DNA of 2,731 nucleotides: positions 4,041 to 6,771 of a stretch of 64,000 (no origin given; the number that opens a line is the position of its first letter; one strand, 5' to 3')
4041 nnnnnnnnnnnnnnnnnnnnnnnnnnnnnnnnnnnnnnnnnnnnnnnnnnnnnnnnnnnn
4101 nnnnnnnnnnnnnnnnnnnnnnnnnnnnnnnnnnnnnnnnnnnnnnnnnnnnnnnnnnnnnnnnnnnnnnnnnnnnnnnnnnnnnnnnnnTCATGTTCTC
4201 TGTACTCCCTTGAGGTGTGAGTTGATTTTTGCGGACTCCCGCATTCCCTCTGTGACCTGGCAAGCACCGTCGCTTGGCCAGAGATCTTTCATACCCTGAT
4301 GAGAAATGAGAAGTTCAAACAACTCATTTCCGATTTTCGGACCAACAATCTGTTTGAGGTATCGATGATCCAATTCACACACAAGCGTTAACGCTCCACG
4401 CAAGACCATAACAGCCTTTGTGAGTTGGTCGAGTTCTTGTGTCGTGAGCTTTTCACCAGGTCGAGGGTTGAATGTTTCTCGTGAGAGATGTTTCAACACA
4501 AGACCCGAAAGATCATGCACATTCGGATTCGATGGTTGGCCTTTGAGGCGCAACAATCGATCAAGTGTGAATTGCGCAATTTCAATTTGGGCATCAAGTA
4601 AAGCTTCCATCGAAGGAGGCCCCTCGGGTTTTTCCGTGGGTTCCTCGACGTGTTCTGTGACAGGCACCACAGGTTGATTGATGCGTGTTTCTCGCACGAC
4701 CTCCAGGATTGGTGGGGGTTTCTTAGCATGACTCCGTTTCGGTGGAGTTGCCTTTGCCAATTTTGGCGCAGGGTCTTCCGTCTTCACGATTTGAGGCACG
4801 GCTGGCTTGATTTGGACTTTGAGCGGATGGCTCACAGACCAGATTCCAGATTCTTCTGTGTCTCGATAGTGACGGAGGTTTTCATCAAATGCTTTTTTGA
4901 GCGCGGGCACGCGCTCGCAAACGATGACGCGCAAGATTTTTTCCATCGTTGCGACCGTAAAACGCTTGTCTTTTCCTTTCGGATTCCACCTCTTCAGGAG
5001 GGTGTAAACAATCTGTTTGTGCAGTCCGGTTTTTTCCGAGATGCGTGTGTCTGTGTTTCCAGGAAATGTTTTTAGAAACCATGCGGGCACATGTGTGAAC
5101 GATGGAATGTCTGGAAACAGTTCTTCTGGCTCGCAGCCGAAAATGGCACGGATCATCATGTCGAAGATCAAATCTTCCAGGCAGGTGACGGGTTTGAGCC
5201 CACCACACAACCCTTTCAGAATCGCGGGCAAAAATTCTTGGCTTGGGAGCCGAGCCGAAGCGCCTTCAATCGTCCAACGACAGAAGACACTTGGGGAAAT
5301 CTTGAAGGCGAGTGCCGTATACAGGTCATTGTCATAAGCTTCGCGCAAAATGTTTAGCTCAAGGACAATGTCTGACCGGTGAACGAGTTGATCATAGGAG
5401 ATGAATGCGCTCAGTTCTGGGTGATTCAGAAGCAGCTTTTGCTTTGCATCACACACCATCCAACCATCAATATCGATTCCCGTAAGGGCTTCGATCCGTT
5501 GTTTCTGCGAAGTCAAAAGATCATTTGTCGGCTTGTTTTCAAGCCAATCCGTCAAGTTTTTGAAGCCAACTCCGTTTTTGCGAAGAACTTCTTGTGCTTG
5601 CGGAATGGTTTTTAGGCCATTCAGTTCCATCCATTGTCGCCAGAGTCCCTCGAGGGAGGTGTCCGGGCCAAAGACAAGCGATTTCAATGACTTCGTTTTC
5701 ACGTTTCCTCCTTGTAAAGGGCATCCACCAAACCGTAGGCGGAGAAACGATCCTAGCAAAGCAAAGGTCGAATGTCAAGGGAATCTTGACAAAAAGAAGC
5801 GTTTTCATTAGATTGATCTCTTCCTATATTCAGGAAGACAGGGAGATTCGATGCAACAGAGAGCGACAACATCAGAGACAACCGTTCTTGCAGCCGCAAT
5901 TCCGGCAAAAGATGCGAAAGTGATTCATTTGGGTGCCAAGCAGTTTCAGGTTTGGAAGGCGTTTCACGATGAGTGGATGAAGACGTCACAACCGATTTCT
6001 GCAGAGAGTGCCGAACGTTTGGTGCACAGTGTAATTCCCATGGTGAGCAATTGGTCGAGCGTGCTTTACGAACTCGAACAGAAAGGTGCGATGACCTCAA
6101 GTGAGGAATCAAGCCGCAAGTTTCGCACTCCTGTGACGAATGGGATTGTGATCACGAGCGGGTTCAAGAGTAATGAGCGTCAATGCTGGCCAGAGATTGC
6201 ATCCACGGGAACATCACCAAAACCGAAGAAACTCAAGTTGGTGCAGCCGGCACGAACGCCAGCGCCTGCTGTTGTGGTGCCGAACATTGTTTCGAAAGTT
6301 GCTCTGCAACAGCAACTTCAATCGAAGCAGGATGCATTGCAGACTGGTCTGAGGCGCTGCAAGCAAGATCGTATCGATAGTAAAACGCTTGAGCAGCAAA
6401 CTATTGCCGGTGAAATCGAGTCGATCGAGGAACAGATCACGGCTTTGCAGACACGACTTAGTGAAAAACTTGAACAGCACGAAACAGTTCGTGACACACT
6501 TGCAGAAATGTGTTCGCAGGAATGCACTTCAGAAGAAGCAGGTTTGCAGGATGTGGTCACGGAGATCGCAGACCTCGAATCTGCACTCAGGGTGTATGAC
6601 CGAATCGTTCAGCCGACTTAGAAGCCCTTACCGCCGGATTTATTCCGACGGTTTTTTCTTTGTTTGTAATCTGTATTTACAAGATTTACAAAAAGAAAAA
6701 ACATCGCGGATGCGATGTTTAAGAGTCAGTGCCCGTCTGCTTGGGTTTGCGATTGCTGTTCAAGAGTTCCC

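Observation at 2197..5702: Translationally coupled GHKL-ATPase plus ORFan pair of unknown function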

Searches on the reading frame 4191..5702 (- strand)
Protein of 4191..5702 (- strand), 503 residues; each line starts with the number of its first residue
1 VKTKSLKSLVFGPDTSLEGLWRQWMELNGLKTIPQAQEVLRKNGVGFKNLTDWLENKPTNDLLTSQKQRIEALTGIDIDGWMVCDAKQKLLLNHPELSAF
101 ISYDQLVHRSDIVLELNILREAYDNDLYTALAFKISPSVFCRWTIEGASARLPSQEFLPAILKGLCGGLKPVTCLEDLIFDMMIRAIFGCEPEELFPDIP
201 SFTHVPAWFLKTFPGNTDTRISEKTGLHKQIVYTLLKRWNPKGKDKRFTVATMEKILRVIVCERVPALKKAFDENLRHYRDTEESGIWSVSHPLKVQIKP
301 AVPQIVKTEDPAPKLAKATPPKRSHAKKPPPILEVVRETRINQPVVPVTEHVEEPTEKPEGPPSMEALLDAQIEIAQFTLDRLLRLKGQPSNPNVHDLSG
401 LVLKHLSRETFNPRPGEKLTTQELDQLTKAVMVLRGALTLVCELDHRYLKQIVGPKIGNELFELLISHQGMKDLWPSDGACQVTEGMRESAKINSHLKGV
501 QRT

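Call 4: search_protein_families(library=pfam, proteins=[window:4191-5702:-], max_evalue=0.1)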
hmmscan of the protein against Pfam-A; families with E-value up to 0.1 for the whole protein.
window:4191-5702:- (503 aa): 2 families
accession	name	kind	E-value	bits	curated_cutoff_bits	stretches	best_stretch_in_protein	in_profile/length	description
PF23110.1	H1_KCTD8_12_16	-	0.047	14.3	27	1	251-284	21-54/116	KCTD8/12/16 H1 domain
PF13384.12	HTH_23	-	0.07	13.4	24.6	0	215-240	17-42/50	Homeodomain-like domain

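Call 5: search_protein_families(library=padloc, proteins=[window:4191-5702:-], max_evalue=0.1)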
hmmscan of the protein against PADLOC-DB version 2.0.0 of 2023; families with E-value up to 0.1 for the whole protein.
window:4191-5702:- (503 aa): 0 families

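Call 6: search_protein_families(library=ncbifam, proteins=[window:4191-5702:-], max_evalue=0.1)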
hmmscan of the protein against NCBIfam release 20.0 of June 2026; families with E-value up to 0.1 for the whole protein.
window:4191-5702:- (503 aa): 0 families

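Call 7: search_protein_families(library=phrogs, proteins=[window:4191-5702:-], max_evalue=0.1)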
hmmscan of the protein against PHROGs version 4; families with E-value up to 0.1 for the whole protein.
window:4191-5702:- (503 aa): 0 families

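Call 9: find_homologous_proteins(query=window:4191-5702:-)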
Query window:4191-5702:- (503 aa): 4 proteins with E <= 0.001 among 8000 candidates.
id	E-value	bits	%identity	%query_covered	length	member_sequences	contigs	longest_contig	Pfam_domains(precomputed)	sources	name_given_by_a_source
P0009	0.0e+0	1154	100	100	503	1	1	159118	-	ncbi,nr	ncbi:MAG: hypothetical protein NTX72_00470 [Candidatus Uhrbacteria bacterium]|nr:hypothetical protei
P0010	1.5e-292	989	85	99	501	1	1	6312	-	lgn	-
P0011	1.1e-284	963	83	99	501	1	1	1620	-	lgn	-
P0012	2.1e-66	243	31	97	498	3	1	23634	-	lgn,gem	-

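Call 23: search_protein_families(library=pfam, alignment_id=A2, max_evalue=1)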
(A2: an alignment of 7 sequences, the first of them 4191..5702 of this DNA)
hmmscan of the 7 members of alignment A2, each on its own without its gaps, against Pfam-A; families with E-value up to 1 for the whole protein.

A. member 1, window:4191-5702:- (503 aa): 2 families
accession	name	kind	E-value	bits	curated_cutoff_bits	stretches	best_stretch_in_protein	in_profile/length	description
PF23110.1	H1_KCTD8_12_16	-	0.047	14.3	27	1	251-284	21-54/116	KCTD8/12/16 H1 domain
PF13384.12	HTH_23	-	0.07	13.4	24.6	1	215-240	17-42/50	Homeodomain-like domain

B. families by the number of members that match (of 7 scanned): 7 families
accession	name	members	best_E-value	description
PF15943.11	YdaS_toxin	2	0.00024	Bacterial toxin YdaS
PF14549.12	P22_Cro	2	0.028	DNA-binding transcriptional regulator Cro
PF13384.12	HTH_23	2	0.07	Homeodomain-like domain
PF01381.28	HTH_3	1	0.0089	Helix-turn-helix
PF23110.1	H1_KCTD8_12_16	1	0.047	KCTD8/12/16 H1 domain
PF17827.6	PrmC_N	1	0.14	PrmC N-terminal domain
PF19170.5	DUF5852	1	0.28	Family of unknown function (DUF5852)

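Call 24: find_homologous_proteins(query=A2)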
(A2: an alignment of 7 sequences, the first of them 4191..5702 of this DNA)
Query A2 (7 sequences) (503 aa, profile of the alignment): 4 proteins with E <= 0.001 among 8000 candidates.
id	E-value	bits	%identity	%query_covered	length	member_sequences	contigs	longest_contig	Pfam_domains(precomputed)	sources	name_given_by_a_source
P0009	2.4e-220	751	100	100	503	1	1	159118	-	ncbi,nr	ncbi:MAG: hypothetical protein NTX72_00470 [Candidatus Uhrbacteria bacterium]|nr:hypothetical protei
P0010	2.9e-218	744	85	99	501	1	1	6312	-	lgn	-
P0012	2.5e-212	724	31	97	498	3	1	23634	-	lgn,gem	-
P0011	2.6e-207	708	83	99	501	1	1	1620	-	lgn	-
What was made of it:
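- Tried and rejected: It returned only the same four proteins (call 24).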

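Call 27: search_protein_families(library=pfam, proteins=[P0012], max_evalue=1)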
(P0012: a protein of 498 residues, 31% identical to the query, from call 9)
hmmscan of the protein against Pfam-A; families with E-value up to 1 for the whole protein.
P0012 (498 aa): 2 families
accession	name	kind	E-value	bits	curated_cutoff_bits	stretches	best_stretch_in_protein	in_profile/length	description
PF01381.28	HTH_3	-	0.0089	16.5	23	1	132-165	15-48/55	Helix-turn-helix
PF19170.5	DUF5852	-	0.28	11.4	25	1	314-371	75-132/187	Family of unknown function (DUF5852)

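Call 54: predict_structure(alignment_id=A3)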
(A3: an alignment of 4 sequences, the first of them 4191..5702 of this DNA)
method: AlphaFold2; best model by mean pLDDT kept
length: 503 residues; sequences in the alignment: 4
mean_pLDDT: 60.6   pTM: 0.42
mean pLDDT of the five models: 60.6, 59.8, 57.1, 55.3, 53.1
residues with pLDDT >= 90: 2; 70-90: 186; 50-70: 170; < 50: 145
segments of 3 or more residues with pLDDT < 50: 147-149, 282-363, 406-419, 440-444, 468-503
pLDDT, mean of each block of 10 residues (from residue 1): 60 75 87 86 78 68 73 83 83 77 68 74 61 64 58 76 68 65 70 81 87 79 85 81 63 84 84 70 41 37 29 28 29 27 29 30 52 62 59 53 47 39 54 55 52 65 54 38 36 35 34
secondary structure, 60 per line:
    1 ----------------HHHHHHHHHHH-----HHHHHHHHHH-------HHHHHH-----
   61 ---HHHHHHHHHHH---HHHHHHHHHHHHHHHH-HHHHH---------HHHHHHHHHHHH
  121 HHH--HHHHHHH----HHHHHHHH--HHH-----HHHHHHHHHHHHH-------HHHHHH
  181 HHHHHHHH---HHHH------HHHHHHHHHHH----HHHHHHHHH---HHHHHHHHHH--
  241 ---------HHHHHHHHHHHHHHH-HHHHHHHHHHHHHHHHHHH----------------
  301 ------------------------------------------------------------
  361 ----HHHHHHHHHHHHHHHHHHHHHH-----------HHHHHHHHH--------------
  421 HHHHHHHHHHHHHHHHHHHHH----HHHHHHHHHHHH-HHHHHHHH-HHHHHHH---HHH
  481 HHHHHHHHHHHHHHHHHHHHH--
elements in order: H17-27 H33-42 H50-55 H64-74 H78-93 H95-99 H109-123 H126-132 H137-144 H155-167 H175-188 H192-195 H202-212 H217-225 H229-238 H250-264 H266-284 H365-386 H398-406 H421-441 H446-457 H459-466 H468-474 H478-501
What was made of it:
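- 4848..5702 (-): Partner N-terminal all-helical region (aa 1-285) with up to three XRE/Cro-like HTH-like modules; lineage-variable. The AF2 model is helical with pLDDT 60-87 (call 54).
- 4614..4847 (-): Pro/Lys-rich disordered linker of the partner (aa 286-363). pLDDT is below 50 over aa 282-363 (call 54).
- The partner model is of low confidence, with pLDDT 60 (call 54).
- Tried and rejected: The 4-sequence alignment gave a weak model with pLDDT 60 (call 54).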

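Call 79: fold_search(model_id=the predicted structure, library=pdb)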
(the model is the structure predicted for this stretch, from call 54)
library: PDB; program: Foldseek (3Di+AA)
matches with E <= 10: 38; with E <= 0.001: 0
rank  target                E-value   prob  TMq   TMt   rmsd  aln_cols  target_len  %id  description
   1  7o4l_1                1.3e+00  0.05  0.10  0.09  33.0       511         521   11  Yeast TFIIH in the expanded state within the pre-initiation complex (released 2021-06-16)
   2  4fxw_D                2.8e+00  0.11  0.08  0.23  15.9       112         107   24  Structure of phosphorylated SF1 complex with U2AF65-UHM domain (released 2013-01-16)
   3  4oio_F                3.1e+00  0.03  0.08  0.11  30.7       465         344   12  Crystal structure of Thermus thermophilus pre-insertion substrate complex for de novo transcription initiation (released 2014-05-07)
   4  6lxe_A                3.2e+00  0.02  0.08  0.06  24.7       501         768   13  DROSHA-DGCR8 complex (released 2020-04-15)
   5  9kx0                  3.9e+00  0.05  0.10  0.17  18.5       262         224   11  Crystal structure of CAMP3 factor of Cutibacterium acnes. (released 2025-07-23)
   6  8iue_V                4.1e+00  0.03  0.11  0.13  20.1       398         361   12  RNA polymerase III pre-initiation complex melting complex 1 (released 2023-05-24)
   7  5cwi                  4.6e+00  0.05  0.10  0.15  17.9       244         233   14  Crystal structure of de novo designed helical repeat protein DHR18 (released 2015-12-16)
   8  5e17_F                5.0e+00  0.02  0.08  0.11  30.5       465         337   11  T. thermophilus transcription initiation complex having a RRR discriminator sequence and a nontemplate-strand length c (released 2016-03-09)
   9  6h4i_A                5.3e+00  0.07  0.07  0.08  13.3       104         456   13  Usp28 catalytic domain apo (released 2019-03-27)
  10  5q10_A                5.3e+00  0.03  0.11  0.18  21.7       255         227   12  Ligand binding to FARNESOID-X-RECEPTOR (released 2017-07-05)
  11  7ena_g                5.5e+00  0.10  0.08  0.20  22.7       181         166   11  TFIID-based PIC-Mediator holo-complex in pre-assembled state (pre-hPIC-MED) (released 2021-05-26)
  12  9ujl_F                5.5e+00  0.02  0.09  0.12  29.9       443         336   12  CryoEM structure of the T.thermophilus transcription initiation complex in the presence of Ap4A (released 2025-10-22)
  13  3s6j_F                5.7e+00  0.14  0.09  0.16   8.2        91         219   21  The crystal structure of a hydrolase from Pseudomonas syringae (released 2011-07-13)
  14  9ujp_F                6.0e+00  0.02  0.08  0.11  29.7       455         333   12  CryoEM structure of the T.thermophilus transcription initiation complex in the presence of Up4A (released 2025-10-22)
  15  5e18_F                6.0e+00  0.02  0.08  0.10  30.5       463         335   12  T. thermophilus transcription initiation complex having a YYY discriminator sequence and a nontemplate-strand length c (released 2016-03-09)
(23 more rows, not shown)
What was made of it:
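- Foldseek found nothing for the partner (call 79).
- Tried and rejected: Foldseek returned nothing with E below 1 (call 79).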

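Call 116: search_solved_structures(query=A2, max_evalue=10, show_alignments=4)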
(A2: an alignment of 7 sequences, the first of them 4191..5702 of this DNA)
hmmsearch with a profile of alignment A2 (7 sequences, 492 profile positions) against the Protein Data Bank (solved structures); distinct sequences matched with E-value up to 10: 7.
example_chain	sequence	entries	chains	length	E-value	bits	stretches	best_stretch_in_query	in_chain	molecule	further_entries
3bs3_A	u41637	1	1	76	0.031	16.2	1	114-163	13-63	Putative DNA-binding protein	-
8tac_A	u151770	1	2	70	0.17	13.8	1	112-163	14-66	DBP48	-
3din_A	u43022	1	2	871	0.17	13.7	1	377-453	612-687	Protein translocase subunit secA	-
3jux_A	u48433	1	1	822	0.21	13.4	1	377-453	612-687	Protein translocase subunit secA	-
4ys0_A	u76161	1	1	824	0.22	13.4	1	377-453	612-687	Protein translocase subunit SecA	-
8gmh_B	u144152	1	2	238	0.39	12.6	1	34-87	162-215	LXG domain-containing protein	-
2cug_A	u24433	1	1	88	0.64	11.9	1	200-241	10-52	mKIAA0962 protein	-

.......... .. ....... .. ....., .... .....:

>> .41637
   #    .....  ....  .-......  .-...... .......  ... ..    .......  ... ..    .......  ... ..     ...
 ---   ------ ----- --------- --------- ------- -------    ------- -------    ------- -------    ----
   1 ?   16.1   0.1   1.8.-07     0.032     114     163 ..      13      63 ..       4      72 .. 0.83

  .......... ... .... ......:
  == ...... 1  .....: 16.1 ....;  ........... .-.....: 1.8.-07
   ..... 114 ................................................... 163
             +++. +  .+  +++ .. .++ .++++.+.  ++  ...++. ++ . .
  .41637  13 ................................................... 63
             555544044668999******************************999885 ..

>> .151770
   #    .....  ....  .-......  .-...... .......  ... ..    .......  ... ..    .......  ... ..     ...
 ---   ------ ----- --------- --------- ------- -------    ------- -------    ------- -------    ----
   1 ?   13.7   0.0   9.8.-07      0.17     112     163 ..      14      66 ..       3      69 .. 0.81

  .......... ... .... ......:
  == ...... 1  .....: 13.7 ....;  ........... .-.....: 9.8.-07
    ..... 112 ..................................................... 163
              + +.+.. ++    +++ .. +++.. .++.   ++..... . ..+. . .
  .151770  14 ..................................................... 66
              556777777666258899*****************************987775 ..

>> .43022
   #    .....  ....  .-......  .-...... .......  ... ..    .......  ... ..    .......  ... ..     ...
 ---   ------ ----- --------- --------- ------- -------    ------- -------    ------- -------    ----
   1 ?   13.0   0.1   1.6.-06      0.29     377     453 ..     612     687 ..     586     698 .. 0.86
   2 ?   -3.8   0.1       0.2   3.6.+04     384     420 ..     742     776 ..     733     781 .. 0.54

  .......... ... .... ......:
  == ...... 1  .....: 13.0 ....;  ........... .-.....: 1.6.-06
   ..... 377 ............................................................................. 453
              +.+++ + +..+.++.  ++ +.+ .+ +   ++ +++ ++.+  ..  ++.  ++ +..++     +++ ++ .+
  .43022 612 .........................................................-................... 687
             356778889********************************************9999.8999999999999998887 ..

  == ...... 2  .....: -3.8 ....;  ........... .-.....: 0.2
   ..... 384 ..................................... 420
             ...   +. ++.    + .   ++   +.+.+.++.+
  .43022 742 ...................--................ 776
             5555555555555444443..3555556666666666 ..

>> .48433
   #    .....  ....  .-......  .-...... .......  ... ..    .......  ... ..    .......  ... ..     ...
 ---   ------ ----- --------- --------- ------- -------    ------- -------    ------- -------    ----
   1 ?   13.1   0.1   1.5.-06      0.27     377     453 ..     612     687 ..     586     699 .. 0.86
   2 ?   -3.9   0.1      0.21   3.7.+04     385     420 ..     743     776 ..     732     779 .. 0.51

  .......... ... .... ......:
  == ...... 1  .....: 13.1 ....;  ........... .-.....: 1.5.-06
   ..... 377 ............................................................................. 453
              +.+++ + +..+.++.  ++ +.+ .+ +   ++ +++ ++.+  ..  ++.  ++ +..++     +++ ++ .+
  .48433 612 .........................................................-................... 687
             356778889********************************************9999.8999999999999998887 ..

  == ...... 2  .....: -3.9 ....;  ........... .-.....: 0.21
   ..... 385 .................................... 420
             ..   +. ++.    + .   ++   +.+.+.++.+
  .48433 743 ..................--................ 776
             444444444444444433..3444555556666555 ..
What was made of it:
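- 4848..5702 (-): The PDB profile search finds the XRE protein 3bs3 at E 0.031 on aa ~114-163 (call 116).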

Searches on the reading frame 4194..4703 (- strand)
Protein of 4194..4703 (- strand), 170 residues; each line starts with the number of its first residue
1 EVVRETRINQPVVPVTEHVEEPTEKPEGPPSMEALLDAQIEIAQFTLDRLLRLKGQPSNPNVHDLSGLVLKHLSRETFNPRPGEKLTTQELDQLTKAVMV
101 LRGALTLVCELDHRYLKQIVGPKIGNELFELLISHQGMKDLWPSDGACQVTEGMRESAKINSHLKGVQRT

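Call 91: search_solved_structures(query=A9, max_evalue=10, show_alignments=1)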
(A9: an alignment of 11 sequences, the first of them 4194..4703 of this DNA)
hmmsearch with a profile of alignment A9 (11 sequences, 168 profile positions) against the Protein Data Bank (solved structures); distinct sequences matched with E-value up to 10: 0.
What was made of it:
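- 4194..4613 (-): Partner C-terminal helical domain (aa 364-503), the conserved GHKL-associated module. There is no PDB sequence match (call 91).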

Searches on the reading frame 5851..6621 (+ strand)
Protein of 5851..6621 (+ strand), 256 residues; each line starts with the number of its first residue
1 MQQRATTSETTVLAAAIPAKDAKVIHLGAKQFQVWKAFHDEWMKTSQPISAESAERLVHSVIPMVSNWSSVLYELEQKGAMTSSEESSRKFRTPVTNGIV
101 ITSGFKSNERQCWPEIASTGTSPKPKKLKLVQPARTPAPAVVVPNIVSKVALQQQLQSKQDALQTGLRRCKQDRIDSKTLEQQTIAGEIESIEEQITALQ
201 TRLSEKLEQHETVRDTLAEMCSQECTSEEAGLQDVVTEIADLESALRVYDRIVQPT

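Call 4: search_protein_families(library=pfam, proteins=[window:5851-6621:+], max_evalue=0.1)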
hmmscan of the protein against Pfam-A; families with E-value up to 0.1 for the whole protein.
window:5851-6621:+ (256 aa): 6 families
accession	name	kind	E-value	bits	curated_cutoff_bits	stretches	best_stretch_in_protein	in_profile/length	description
PF06785.16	UPF0242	-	0.0049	17.4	33.5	1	153-244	92-178/194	Uncharacterised protein family (UPF0242) N-terminus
PF24918.1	NET2A_C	-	0.011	16.1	27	1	154-226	30-104/180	NET2A, C-terminal domain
PF16326.10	ABC_tran_CTD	-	0.019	15.6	32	0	181-222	9-52/69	ABC transporter C-terminal domain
PF18719.7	ArlS_N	-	0.046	14.4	27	1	182-251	3-68/140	ArlS sensor domain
PF05266.19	DUF724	-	0.07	13.4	38.4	0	155-243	99-185/188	Protein of unknown function (DUF724)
PF01863.23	YgjP-like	-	0.076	13.4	26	1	140-237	14-109/207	YgjP-like, metallopeptidase domain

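Call 5: search_protein_families(library=padloc, proteins=[window:5851-6621:+], max_evalue=0.1)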
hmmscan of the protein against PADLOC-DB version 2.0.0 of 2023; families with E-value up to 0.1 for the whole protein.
window:5851-6621:+ (256 aa): 7 families
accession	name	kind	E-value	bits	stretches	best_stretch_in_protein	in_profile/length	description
PDLC02714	PbeC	-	0.00099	16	1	150-246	374-469/651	PbeC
PDLC03859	LmuB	-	0.0013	16.1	1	153-250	271-366/611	-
PDLC03865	LmuB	-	0.0015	14.8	1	152-229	369-709/1007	-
PDLC00511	JetC1|JetC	-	0.027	10.4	1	152-250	738-834/1108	DUF3584 domain; MukB-like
PDLC03863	LmuB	-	0.037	10.7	1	157-246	205-421/610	-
PDLC02709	PbeC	-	0.048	10.2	1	153-236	403-484/661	PbeC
PDLC00551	JetC2|JetC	-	0.053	9.3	1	151-244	310-402/1365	DUF3584 domain; MukB-like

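Call 6: search_protein_families(library=ncbifam, proteins=[window:5851-6621:+], max_evalue=0.1)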
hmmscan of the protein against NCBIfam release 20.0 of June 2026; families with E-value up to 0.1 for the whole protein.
window:5851-6621:+ (256 aa): 7 families
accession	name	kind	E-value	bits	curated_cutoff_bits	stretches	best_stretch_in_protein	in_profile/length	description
NF038218.1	IcmG_DotF_IVB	equivalog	0.0021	17.8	200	1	132-223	89-174/266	type IVB secretion system protein IcmG/DotF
TIGR02168.1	SMC_prok_B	equivalog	0.0082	13.9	567.35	1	151-247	365-466/1181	chromosome segregation protein SMC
NF045487.1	ASRP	equivalog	0.022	13.3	300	1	155-246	129-220/593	archaea-specific SMC-related protein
NF004203.0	PRK05653.2-4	subfamily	0.035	13.5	313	1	175-244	36-105/260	3-oxoacyl-ACP reductase FabG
TIGR03794.1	NHLM_micro_HlyD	equivalog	0.041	12.8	156.2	1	150-253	149-257/421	NHLP bacteriocin system secretion protein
TIGR02169.1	SMC_prok_A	equivalog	0.045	11.4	729.4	1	154-247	685-776/1165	chromosome segregation protein SMC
NF010436.0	PRK13862.1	equivalog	0.09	12.5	255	0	101-173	55-122/202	conjugal transfer protein VirC2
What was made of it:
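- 5851..6621 (+): g256: putative winged-helix N-terminus plus C-terminal coiled coil, transcribed divergently from the partner gene. The C-terminus gives only coiled-coil-type weak matches such as SMC, JetC and LmuB (calls 5, 6).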

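Call 7: search_protein_families(library=phrogs, proteins=[window:5851-6621:+], max_evalue=0.1)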
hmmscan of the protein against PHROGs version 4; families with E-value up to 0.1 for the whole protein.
window:5851-6621:+ (256 aa): 4 families
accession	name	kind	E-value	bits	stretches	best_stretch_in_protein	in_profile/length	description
phrog_5328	-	unknown function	0.00091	20.6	1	154-247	5-96/101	-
phrog_77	-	DNA, RNA and nucleotide metabolism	0.0037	16.8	1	153-246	698-779/967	SbcC-like subunit of palindrome specific endonuclease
phrog_6492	-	unknown function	0.0065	18.1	1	177-231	29-78/85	-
phrog_15173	-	unknown function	0.076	14.6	0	119-164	25-67/86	-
